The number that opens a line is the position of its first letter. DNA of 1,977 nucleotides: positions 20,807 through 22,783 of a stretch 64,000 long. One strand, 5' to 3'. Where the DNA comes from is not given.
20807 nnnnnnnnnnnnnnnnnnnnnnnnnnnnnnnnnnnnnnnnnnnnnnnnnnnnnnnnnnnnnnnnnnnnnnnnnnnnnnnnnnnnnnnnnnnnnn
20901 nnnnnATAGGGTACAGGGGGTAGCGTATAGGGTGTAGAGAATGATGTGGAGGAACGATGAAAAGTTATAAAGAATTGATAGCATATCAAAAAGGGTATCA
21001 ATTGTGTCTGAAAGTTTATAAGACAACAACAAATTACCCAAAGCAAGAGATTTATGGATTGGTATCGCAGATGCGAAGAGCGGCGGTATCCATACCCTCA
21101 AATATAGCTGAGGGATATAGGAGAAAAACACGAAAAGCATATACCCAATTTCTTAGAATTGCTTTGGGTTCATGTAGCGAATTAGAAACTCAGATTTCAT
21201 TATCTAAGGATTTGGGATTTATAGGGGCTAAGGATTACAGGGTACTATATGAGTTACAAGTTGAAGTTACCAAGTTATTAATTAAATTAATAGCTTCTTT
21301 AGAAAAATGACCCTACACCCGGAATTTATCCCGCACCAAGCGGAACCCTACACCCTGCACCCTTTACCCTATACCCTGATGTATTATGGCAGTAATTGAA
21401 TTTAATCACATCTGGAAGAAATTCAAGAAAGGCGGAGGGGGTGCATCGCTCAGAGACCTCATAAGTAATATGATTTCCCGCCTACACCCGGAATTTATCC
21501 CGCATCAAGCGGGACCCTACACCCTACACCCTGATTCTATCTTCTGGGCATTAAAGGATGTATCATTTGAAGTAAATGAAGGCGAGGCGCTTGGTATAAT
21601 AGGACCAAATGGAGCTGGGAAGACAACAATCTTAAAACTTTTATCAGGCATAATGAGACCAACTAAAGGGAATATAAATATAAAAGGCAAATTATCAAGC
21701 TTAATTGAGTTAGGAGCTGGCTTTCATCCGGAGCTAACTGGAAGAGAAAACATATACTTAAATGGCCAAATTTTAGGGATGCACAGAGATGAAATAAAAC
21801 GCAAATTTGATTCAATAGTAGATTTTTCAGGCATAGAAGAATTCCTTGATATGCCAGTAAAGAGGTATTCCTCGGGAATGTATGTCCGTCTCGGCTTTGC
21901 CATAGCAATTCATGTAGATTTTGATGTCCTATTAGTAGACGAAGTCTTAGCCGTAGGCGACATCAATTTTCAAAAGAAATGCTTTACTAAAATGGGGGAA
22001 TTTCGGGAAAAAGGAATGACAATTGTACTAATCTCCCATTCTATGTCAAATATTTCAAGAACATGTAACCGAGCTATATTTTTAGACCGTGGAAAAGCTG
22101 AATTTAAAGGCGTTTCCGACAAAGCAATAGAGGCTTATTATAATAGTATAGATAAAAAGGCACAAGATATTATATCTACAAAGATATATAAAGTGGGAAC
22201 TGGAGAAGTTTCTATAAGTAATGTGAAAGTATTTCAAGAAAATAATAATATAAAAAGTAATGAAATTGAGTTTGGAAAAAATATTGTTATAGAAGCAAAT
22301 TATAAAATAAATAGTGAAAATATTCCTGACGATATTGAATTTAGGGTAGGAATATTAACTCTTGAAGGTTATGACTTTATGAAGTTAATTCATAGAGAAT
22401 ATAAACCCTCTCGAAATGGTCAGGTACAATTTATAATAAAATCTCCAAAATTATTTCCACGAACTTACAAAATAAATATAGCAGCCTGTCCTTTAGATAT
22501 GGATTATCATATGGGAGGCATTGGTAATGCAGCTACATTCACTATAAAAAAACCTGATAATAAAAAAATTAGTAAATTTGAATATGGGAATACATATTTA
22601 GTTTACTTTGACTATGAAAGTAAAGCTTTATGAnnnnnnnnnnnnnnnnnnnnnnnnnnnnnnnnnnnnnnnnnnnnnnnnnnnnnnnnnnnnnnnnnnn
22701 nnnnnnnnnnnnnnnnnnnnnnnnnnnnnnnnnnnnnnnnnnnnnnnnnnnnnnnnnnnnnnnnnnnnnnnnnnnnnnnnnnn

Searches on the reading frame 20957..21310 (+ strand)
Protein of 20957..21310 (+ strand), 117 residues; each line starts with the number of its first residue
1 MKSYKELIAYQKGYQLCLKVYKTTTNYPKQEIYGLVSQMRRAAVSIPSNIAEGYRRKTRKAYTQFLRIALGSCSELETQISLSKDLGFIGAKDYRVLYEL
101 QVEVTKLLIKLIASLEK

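Call 10: search_protein_families(library=pfam, proteins=[window:20957-21310:+])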
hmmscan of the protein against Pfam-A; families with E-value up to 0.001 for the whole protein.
window:20957-21310:+ (117 aa): 2 families
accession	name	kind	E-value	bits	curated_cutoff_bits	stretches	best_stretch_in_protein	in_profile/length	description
PF05635.17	23S_rRNA_IVP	-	3.3e-37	127.4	33.8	1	5-109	1-105/106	23S rRNA-intervening sequence protein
PF22296.2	bAvd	-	2.5e-06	28.4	40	1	7-113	1-105/107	bAvd-like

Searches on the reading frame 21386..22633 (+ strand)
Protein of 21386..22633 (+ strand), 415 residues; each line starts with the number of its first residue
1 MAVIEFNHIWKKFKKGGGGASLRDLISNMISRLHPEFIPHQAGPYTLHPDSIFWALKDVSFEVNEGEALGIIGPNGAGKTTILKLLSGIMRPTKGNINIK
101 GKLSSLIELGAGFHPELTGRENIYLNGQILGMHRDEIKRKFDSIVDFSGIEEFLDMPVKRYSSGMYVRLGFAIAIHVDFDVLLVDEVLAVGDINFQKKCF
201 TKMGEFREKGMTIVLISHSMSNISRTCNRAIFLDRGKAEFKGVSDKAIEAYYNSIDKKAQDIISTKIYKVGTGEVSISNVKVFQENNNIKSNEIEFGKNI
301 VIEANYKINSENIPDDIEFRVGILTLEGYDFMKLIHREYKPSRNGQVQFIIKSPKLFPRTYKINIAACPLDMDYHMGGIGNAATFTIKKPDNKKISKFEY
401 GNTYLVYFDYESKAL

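Call 10: search_protein_families(library=pfam, proteins=[window:21386-22633:+])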
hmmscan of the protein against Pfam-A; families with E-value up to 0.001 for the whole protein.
window:21386-22633:+ (415 aa): 3 families
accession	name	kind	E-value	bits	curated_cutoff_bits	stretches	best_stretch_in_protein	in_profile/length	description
PF00005.33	ABC_tran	-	2.4e-22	80.4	25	1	56-187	1-135/137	ABC transporter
PF14524.12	Wzt_C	-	3.1e-07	30.9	30.4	1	270-388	5-130/143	Wzt C-terminal domain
PF13304.12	AAA_21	-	0.00038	21.1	27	1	70-89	3-22/304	AAA domain, putative AbiEii toxin, Type IV TA system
